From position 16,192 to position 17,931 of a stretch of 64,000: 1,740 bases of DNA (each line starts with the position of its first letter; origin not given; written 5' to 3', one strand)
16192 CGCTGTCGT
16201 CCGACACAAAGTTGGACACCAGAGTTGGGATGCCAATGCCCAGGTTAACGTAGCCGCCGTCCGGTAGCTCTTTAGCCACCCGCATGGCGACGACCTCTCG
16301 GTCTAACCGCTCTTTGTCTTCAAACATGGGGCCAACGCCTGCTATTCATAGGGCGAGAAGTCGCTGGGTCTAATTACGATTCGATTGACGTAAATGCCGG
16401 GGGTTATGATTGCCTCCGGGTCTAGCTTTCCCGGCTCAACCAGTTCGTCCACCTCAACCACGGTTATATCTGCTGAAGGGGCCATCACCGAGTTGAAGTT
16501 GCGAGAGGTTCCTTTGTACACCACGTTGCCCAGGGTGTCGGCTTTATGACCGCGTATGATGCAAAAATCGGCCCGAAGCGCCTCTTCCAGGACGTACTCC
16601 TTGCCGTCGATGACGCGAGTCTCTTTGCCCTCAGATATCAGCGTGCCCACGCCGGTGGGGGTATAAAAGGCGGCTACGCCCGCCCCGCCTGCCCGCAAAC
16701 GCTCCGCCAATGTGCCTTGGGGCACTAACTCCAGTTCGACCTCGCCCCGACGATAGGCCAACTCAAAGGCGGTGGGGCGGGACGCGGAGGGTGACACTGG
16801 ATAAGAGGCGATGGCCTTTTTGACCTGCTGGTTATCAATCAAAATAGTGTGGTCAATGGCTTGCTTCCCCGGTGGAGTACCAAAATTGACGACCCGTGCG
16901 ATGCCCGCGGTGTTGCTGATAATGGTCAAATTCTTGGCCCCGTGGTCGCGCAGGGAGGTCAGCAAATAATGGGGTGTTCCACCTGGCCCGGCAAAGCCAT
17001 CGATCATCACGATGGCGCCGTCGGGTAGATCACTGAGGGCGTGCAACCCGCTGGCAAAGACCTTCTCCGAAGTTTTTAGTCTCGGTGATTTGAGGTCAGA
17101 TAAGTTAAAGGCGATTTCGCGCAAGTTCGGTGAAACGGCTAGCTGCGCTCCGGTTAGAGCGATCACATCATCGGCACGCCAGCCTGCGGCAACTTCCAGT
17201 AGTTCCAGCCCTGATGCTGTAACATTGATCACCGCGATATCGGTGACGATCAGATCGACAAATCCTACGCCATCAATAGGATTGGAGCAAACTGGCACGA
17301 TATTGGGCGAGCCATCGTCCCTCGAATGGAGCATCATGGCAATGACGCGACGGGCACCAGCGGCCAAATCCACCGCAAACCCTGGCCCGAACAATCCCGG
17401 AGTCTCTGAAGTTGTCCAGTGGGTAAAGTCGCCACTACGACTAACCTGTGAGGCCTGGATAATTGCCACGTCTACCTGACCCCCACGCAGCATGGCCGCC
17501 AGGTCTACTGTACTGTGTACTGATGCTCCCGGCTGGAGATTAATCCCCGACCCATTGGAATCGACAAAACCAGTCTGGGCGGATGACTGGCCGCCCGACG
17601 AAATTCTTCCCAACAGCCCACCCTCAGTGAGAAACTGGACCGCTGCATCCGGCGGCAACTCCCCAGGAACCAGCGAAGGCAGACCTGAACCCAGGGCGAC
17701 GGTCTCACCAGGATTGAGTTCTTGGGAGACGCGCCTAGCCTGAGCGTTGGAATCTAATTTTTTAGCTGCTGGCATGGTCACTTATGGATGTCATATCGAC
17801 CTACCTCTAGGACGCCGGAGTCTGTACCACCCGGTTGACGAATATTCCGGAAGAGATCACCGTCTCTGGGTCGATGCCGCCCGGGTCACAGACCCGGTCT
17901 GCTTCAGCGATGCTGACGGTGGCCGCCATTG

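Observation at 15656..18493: Family-I CoA-transferase cassette with unusual A / B-A fusion / B architecture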

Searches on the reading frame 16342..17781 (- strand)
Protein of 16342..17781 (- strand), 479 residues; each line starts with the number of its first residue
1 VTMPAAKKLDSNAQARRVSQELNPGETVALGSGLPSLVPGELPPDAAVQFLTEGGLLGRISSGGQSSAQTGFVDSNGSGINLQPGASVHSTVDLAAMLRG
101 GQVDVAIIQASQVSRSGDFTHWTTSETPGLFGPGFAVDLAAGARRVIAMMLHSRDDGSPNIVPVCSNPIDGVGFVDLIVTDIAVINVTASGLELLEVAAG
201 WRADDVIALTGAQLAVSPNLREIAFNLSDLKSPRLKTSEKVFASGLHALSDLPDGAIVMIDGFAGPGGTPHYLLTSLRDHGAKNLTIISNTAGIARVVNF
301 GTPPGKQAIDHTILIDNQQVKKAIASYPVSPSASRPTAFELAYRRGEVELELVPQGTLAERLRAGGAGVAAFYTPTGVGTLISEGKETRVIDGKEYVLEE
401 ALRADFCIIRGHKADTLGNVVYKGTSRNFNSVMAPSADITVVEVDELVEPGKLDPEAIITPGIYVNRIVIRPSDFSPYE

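Call 3: search_protein_families(library=pfam, proteins=[window:16342-17781:-], max_evalue=0.01)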
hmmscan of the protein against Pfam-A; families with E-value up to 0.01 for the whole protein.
window:16342-17781:- (479 aa): 1 family
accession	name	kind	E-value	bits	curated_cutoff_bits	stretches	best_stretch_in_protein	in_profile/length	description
PF01144.29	CoA_trans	-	4.4e-73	245.7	23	2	248-469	7-215/217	Coenzyme A transferase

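Call 4: search_protein_families(library=ncbifam, proteins=[window:16342-17781:-], max_evalue=0.01)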
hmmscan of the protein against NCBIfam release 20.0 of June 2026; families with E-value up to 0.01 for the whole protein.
window:16342-17781:- (479 aa): 4 families
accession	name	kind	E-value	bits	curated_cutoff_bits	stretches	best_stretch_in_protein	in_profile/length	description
TIGR02429.1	pcaI_scoA_fam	subfamily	1.4e-74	250.2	128.5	1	240-470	4-218/222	3-oxoacid CoA-transferase subunit A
NF007394.0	PRK09920.1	equivalog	5.4e-58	196.2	315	1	250-470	13-215/219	acetate CoA-transferase subunit alpha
TIGR02428.1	pcaJ_scoB_fam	subfamily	6.2e-45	153.1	243.55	1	12-215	4-206/207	3-oxoacid CoA-transferase subunit B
NF052271.1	Staph_FadX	equivalog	7e-07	28.2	750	0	391-471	156-241/523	fatty acid degradation protein FadX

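Call 5: find_homologous_proteins(query=window:16342-17781:-, max_evalue=0.00001)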
Query window:16342-17781:- (479 aa): 5130 proteins with E <= 0.00001 among 8000 candidates; the best 120 are listed.
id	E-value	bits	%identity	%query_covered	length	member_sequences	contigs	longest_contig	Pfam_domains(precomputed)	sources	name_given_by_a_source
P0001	4.5e-272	921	99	88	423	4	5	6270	PF01144.30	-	-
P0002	3.7e-256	868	83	100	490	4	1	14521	PF01144.30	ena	-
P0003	1.1e-252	857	83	100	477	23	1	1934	PF01144.30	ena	-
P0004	4.2e-244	829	79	100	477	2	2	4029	PF01144.30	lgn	-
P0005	4.8e-244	828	85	95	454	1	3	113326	PF01144.30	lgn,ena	-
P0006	6.6e-228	775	81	91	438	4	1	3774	PF01144.30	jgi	jgi:3-oxoacid CoA-transferase subunit A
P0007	4.6e-225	766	80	91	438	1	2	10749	PF01144.30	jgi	jgi:3-oxoacid CoA-transferase A subunit/3-oxoacid CoA-transferase B subunit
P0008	1.5e-221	754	74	98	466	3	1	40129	PF01144.30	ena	-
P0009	3.8e-220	750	74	98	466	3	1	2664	PF01144.30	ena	-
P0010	4.6e-220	749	73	100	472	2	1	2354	PF01144.30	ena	-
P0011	5.7e-215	733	69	100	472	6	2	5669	PF01144.30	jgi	jgi:3-oxoacid CoA-transferase subunit A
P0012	3.4e-214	730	70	100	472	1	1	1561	PF01144.30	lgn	-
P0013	9.4e-211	719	71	100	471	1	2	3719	PF01144.30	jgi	jgi:3-oxoacid CoA-transferase A subunit/3-oxoacid CoA-transferase B subunit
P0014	9.8e-211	719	68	100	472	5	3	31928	PF01144.30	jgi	jgi:3-oxoacid CoA-transferase subunit A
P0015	3.9e-210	717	71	100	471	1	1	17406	PF01144.30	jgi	jgi:3-oxoacid CoA-transferase A subunit/3-oxoacid CoA-transferase B subunit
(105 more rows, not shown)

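Call 6: search_solved_structures(query=window:16342-17781:-, max_evalue=0.00001, show_alignments=2)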
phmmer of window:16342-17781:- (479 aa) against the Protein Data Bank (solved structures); distinct sequences matched with E-value up to 0.00001: 23.
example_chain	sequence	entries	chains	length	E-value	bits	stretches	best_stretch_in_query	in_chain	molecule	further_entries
4kgb_A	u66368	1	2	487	6.8e-83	282.2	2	239-469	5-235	Succinyl-CoA:3-ketoacid-coenzyme A transferase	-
3dlx_A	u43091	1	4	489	3.7e-77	263.3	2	240-469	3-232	Succinyl-CoA:3-ketoacid-coenzyme A transferase 1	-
2nrb_A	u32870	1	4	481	4e-75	256.6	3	240-386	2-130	Succinyl-CoA:3-ketoacid-coenzyme A transferase 1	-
1ooz_A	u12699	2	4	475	4.3e-75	256.5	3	240-386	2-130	Succinyl-CoA:3-ketoacid-coenzyme A transferase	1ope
2nrc_A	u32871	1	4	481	4.3e-75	256.5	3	240-386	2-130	Succinyl-CoA:3-ketoacid-coenzyme A transferase 1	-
1m3e_A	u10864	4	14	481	5.8e-75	256.1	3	240-386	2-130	SUCCINYL-COA:3-KETOACID-COENZYME A TRANSFERASE | Succinyl-CoA:3-ketoacid-coenzyme A transferase, mitochondrial precursor | Succinyl-CoA:3-ketoacid-coenzyme A tr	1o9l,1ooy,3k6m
3oxo_A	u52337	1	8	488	6.1e-75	256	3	240-386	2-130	Succinyl-CoA:3-ketoacid-coenzyme A transferase 1, mitochondrial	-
9xmy_A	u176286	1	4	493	8.1e-65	222.6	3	247-400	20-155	Succinyl-CoA:3-ketoacid-coenzyme A transferase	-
6lp1_A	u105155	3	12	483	4.3e-64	220.2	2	247-470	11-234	Succinyl-CoA:3-ketoacid-coenzyme A transferase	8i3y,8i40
3cdk_A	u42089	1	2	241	8.7e-55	189.6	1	240-473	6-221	Succinyl-CoA:3-ketoacid-coenzyme A transferase subunit A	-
3rrl_A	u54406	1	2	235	6e-53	183.5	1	240-468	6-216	Succinyl-CoA:3-ketoacid-coenzyme A transferase subunit A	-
5dbn_A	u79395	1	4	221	2.1e-49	171.8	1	252-471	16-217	Acetate CoA-transferase subunit alpha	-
1k6d_A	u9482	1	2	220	2.1e-49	171.8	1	252-471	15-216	ACETATE COA-TRANSFERASE ALPHA SUBUNIT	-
8k9h_B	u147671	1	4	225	2.3e-44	155.2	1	244-469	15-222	Acetoacetate:butyrate/acetate coenzyme A transferase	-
9cq2_A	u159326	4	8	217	2.9e-39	138.4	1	253-469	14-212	3-oxoacid CoA-transferase, A subunit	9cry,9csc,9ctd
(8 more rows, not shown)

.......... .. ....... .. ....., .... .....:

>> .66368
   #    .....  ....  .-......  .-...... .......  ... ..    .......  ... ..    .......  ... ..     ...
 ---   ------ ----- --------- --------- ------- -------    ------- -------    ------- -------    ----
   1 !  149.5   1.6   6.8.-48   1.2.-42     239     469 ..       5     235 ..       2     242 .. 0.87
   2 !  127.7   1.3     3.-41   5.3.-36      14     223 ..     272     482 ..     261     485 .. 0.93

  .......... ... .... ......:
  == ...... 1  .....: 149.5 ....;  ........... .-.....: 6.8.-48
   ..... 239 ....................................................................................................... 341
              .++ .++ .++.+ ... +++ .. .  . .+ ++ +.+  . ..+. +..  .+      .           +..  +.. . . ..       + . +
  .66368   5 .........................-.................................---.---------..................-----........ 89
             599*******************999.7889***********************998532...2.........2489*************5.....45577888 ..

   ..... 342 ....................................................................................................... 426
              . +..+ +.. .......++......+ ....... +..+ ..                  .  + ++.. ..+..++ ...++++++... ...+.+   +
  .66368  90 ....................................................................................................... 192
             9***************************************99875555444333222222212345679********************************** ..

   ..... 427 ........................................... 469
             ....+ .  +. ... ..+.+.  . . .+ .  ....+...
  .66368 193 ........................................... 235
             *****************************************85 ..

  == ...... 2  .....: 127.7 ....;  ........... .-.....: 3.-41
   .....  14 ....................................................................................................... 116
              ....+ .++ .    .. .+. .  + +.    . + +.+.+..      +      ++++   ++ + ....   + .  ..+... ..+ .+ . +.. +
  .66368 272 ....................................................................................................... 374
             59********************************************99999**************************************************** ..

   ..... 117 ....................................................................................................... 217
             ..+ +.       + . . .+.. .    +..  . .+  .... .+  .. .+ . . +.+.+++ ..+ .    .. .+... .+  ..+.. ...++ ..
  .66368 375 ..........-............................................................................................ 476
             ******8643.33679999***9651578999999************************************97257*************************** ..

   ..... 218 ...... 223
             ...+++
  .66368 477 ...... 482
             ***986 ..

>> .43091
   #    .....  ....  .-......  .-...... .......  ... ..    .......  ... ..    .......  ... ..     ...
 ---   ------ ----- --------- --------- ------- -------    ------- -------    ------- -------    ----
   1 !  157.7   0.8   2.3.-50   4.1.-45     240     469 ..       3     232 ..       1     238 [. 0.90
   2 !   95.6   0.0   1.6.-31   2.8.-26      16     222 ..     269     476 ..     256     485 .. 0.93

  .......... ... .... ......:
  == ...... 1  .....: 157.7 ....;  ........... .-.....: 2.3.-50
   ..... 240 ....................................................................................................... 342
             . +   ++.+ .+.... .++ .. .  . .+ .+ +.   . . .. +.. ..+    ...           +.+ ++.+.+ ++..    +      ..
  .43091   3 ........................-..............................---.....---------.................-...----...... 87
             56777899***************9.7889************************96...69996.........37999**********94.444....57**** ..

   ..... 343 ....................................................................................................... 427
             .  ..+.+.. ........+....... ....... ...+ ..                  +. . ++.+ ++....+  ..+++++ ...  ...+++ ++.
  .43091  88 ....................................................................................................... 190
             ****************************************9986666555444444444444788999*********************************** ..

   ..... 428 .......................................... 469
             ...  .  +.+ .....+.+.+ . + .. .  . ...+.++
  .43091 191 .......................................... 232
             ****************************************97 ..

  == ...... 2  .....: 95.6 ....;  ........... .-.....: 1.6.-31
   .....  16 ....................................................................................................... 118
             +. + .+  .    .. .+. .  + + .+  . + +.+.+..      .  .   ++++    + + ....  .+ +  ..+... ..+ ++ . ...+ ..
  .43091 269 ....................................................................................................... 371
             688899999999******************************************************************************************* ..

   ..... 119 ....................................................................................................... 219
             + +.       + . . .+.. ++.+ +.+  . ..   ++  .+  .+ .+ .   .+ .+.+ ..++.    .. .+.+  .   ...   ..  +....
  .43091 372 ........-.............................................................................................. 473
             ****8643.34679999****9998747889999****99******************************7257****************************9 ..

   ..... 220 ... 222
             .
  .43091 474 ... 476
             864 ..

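Call 10: find_related_loci(query=window:16342-17781:-, collection=genome_contigs, flank=6000)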
Query window:16342-17781:- (479 aa) in genome_contigs; peptide patterns used: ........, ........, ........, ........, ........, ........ (x = any residue, [..] = any of these).
213 stretches matched a pattern; 36 encode a relative of the query (tblastn E <= 1e-3); 36 distinct loci.
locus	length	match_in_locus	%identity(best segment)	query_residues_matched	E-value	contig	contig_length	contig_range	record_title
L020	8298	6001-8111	84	2-479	0e+0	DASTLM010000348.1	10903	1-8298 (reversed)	MAG TPA_asm: Dehalococcoidia bacterium isolate SMAG_U2862 k141_3548709, whole genome shotgun sequence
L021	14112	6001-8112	70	3-479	0e+0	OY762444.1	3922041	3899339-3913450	MAG: Dehalococcoidia bacterium isolate 1bd329a7-1418-4194-a07e-3fe2e7ca1f7c genome assembly, chromosome: 1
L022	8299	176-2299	69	7-479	0e+0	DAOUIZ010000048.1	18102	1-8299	MAG TPA_asm: Dehalococcoidia bacterium isolate S32_232 k113_926644, whole genome shotgun sequence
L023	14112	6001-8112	68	3-479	0e+0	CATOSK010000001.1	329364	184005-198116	MAG: uncultured Dehalococcoidia bacterium isolate 8b0b6f7a-36e1-4cb0-bede-a28c8a76f2f9 genome assembly, contig: contig_1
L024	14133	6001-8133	68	3-479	0e+0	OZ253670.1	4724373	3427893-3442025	MAG: Dehalococcoidia bacterium isolate 155a0d70-3e07-4b03-9597-9394d1dc1036 genome assembly, chromosome: 1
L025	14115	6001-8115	68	2-479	0e+0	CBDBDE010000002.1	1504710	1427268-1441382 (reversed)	MAG: Dehalococcoidia bacterium isolate 507f7452-7ab4-464d-beb7-7b563f49c2fc genome assembly, contig: contig_2, whole gen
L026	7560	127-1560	64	8-479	0e+0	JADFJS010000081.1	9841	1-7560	MAG: Chloroflexota bacterium isolate B43T3L11 B43T3L11_NODE7938, whole genome shotgun sequence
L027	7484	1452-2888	65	6-479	0e+0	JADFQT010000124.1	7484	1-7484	MAG: Chloroflexota bacterium isolate B80T1B5 B80T1B5_NODE14831, whole genome shotgun sequence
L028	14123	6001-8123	67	8-479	0e+0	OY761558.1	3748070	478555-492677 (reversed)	MAG: Dehalococcoidia bacterium isolate 6ae818db-717c-4d07-8374-be93c3d6d717 genome assembly, chromosome: 1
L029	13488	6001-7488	62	3-479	0e+0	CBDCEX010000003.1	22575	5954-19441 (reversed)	MAG: Dehalococcoidia bacterium isolate a77d1ec7-ac0a-4113-b7eb-384b7eca7ee8 genome assembly, contig: contig_3, whole gen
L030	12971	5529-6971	63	7-479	0e+0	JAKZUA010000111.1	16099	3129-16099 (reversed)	MAG: Dehalococcoidia bacterium isolate Langseth_MAG_00073 Langseth_MAG_00073_000000000111, whole genome shotgun sequence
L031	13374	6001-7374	64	3-479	0e+0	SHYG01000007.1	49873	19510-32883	MAG: Dehalococcoidia bacterium isolate Baikal-deep-G113 BACOMB-C2773, whole genome shotgun sequence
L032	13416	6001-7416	63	3-479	0e+0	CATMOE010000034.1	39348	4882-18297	MAG: uncultured Dehalococcoidia bacterium isolate SRR3967319_bin.3_MetaWRAP_v1.3_MAG genome assembly, contig: ERZ508525.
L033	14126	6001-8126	62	2-479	0e+0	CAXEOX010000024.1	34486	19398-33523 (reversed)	MAG TPA_asm: uncultured bacterium isolate ERR599159_concoct_54 genome assembly, contig: ERZ842013.342, whole genome shot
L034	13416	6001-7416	62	1-479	0e+0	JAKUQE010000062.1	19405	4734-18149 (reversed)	MAG: Dehalococcoidia bacterium isolate ALOHA_A2.5_21 A2.5-Dehalococcoidia-20_62, whole genome shotgun sequence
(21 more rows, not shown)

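Call 38: predict_structure(alignment_id=A1)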
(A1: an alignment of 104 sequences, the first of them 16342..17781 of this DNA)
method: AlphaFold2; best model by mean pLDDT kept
length: 479 residues; sequences in the alignment: 104
mean_pLDDT: 87.8   pTM: 0.87
mean pLDDT of the five models: 87.8, 87.2, 85.7, 84.4, 83.8
residues with pLDDT >= 90: 290; 70-90: 140; 50-70: 40; < 50: 9
segments of 3 or more residues with pLDDT < 50: 1-3, 233-235
pLDDT, mean of each block of 10 residues (from residue 1): 74 96 91 94 86 90 65 86 86 89 96 98 91 91 96 96 95 98 97 97 97 98 80 57 96 97 71 95 94 56 78 90 76 68 89 87 91 84 85 93 95 91 78 92 93 88 93 90
secondary structure, 60 per line:
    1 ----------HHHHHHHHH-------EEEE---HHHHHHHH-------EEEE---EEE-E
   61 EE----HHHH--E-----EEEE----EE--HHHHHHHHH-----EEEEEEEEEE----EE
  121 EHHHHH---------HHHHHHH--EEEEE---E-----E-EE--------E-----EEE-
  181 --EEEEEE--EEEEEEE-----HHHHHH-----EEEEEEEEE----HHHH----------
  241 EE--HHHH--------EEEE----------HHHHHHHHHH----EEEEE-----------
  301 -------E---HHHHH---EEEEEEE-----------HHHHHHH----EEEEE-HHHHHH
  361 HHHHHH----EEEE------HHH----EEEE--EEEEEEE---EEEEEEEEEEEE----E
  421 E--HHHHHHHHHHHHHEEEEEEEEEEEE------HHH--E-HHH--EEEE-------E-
elements in order: H11-19 E27-30 H34-41 E49-52 E56-58 E60-62 H67-70 E79-82 H91-99 E105-114 E119-121 H122-126 H136-142 E145-149 E177-179 E183-188 E191-197 H203-208 E214-222 H227-230 H245-248 E257-260 H271-280 E285-289 H312-316 E320-326 H338-344 E349-353 H355-366 E371-374 E388-391 E394-400 E404-415 H424-436 E437-448 E467-470

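Call 39: search_protein_representatives(protein=window:16342-17781:-)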
Query: 479 residues. Proteins with E-value up to 0.001 (for the whole library): 6964; up to 1e-10: 3163; up to 1e-30: 486. The best 150 are listed.
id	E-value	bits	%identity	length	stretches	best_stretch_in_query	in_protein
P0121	4.9e-182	622.3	64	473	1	8-479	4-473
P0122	1.7e-129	449.1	64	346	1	3-367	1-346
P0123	9.0e-100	351.1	46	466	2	240-470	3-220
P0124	1.1e-83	298.0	52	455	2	85-385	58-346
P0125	6.7e-83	295.5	72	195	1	288-478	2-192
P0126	4.6e-82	292.7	45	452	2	248-474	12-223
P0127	1.2e-81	291.4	40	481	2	244-474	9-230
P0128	1.1e-80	288.2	38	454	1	8-469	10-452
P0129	1.5e-80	287.7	41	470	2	239-473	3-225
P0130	3.9e-79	283.1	40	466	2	239-470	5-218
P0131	1.1e-78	281.6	57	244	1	245-472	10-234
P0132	1.2e-77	278.1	41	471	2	239-469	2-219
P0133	1.9e-76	274.2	41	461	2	238-471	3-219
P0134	4.7e-76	272.9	44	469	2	247-471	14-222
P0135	2.4e-75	270.6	41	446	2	241-476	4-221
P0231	9.7e-48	179.6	32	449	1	15-469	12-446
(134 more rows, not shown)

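Call 43: fold_search(model_id=the predicted structure, library=pdb)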
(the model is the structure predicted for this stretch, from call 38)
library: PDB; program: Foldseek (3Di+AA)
matches with E <= 10: 1184; with E <= 0.001: 132
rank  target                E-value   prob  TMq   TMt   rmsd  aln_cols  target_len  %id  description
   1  3cdk_C                1.6e-24  1.00  0.43  0.88   2.2       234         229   44  Crystal structure of the co-expressed succinyl-CoA transferase A and B complex from Bacillus subtilis (released 2008-03-18)
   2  3rrl_A                2.3e-24  1.00  0.43  0.87   2.7       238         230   44  Complex structure of 3-oxoadipate coA-transferase subunit A and B from Helicobacter pylori 26695 (released 2011-06-29)
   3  3cdk_A                8.1e-24  1.00  0.43  0.88   2.2       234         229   44  Crystal structure of the co-expressed succinyl-CoA transferase A and B complex from Bacillus subtilis (released 2008-03-18)
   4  3rrl_C                1.1e-23  1.00  0.42  0.87   2.8       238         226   43  Complex structure of 3-oxoadipate coA-transferase subunit A and B from Helicobacter pylori 26695 (released 2011-06-29)
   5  5dbn_E                5.3e-23  1.00  0.42  0.92   2.1       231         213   42  Crystal structure of AtoDA complex (released 2016-08-24)
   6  5dbn_A                7.0e-23  1.00  0.42  0.92   2.1       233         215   41  Crystal structure of AtoDA complex (released 2016-08-24)
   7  5dbn_G                8.7e-23  1.00  0.42  0.91   2.2       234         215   41  Crystal structure of AtoDA complex (released 2016-08-24)
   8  3oxo_G                2.8e-22  1.00  0.43  0.45   2.2       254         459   39  Succinyl-CoA:3-ketoacid CoA transferase from pig heart covalently bound to CoA (released 2010-11-10)
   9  1o9l_B                3.7e-22  1.00  0.44  0.49   2.2       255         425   39  Succinate:Coenzyme-A Transferase (pig heart) (released 2002-12-23)
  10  8i3y_B                4.4e-22  1.00  0.43  0.44   3.1       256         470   37  Crystal structure of ASCT from Trypanosoma brucei in complex with Succinyl-CoA. (released 2024-01-31)
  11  3oxo_A                4.6e-22  1.00  0.43  0.44   2.1       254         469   39  Succinyl-CoA:3-ketoacid CoA transferase from pig heart covalently bound to CoA (released 2010-11-10)
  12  3oxo_H                4.6e-22  1.00  0.43  0.45   2.2       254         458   39  Succinyl-CoA:3-ketoacid CoA transferase from pig heart covalently bound to CoA (released 2010-11-10)
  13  1o9l_C                4.9e-22  1.00  0.43  0.49   2.2       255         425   39  Succinate:Coenzyme-A Transferase (pig heart) (released 2002-12-23)
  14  9xmy_D                4.9e-22  1.00  0.43  0.44   2.5       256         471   37  Crystal structure of ASCT D62N mutant from Trypanosoma brucei in complex with succinyl-CoA and acetylacetone. (released 2026-02-04)
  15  3oxo_B                5.4e-22  1.00  0.43  0.45   2.1       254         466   39  Succinyl-CoA:3-ketoacid CoA transferase from pig heart covalently bound to CoA (released 2010-11-10)
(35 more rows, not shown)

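Call 59: find_homologous_proteins(query=P0231, max_evalue=1e-30)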
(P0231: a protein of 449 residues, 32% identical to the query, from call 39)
Query P0231 (449 aa): 586 proteins with E <= 1e-30 among 8000 candidates; the best 120 are listed.
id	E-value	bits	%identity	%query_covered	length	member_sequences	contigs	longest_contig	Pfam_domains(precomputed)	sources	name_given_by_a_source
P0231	1.8e-289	978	100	100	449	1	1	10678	PF01144.30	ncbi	-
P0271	4.2e-188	644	72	98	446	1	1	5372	PF01144.30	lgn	-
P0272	8.9e-182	623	70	98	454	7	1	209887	PF01144.30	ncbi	ncbi:MAG: 3-oxoacid CoA-transferase subunit A [Acidimicrobiales bacterium]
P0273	1.1e-171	590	65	97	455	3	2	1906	PF01144.30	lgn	-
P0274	2.3e-159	549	64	96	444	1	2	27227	PF01144.30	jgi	-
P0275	1.6e-137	477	69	76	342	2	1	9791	PF01144.30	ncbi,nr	ncbi:MAG: 3-oxoacid CoA-transferase subunit A, partial [Acidimicrobiales bacterium]|nr:3-oxoacid CoA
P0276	4.3e-87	311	34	98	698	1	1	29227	PF01144.30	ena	-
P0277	2.6e-75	272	41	49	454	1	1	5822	PF01144.30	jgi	-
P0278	6.2e-75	271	45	48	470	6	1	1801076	PF01144.30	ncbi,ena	-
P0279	8.4e-74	267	43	48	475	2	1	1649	PF01144.30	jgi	-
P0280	1.1e-73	267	44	48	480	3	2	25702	PF01144.30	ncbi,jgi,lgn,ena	-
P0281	7.2e-72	261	45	48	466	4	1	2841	PF01144.30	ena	-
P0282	1.5e-71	260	42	46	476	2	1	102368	PF01144.30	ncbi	ncbi:MAG: 3-oxoacid CoA-transferase [Dehalococcoidia bacterium]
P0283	5.3e-71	258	45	48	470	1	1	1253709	PF01144.30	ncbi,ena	-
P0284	5.3e-70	255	43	48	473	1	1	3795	PF01144.30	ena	-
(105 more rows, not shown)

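Call 60: find_encoding_contigs(protein=P0272, flank=5000, max_places=2)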
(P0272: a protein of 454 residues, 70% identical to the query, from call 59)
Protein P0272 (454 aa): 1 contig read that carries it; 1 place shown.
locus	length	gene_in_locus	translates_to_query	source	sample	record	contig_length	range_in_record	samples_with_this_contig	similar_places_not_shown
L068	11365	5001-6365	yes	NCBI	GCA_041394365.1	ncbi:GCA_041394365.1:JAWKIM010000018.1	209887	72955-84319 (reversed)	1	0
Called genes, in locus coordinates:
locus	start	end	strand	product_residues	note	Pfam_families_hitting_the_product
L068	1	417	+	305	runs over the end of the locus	PF00106:adh_short, PF08659:KR, PF13561:adh_short_C2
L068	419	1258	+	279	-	PF00012:HSP70, PF06723:MreB_Mbl (faint), PF00012:HSP70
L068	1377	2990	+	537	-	PF16697:Yop-YscD_cpl, PF00498:FHA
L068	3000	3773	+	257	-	PF00756:Esterase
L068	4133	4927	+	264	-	-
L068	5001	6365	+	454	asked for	PF01144:CoA_trans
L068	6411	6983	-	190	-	PF01613:Flavin_Reduct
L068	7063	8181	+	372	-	PF01717:Meth_synt_2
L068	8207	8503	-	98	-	-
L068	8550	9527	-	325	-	PF03372:Exo_endo_phos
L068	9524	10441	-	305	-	PF00296:Bac_luciferase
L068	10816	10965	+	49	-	-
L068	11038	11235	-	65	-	-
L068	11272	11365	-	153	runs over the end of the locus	-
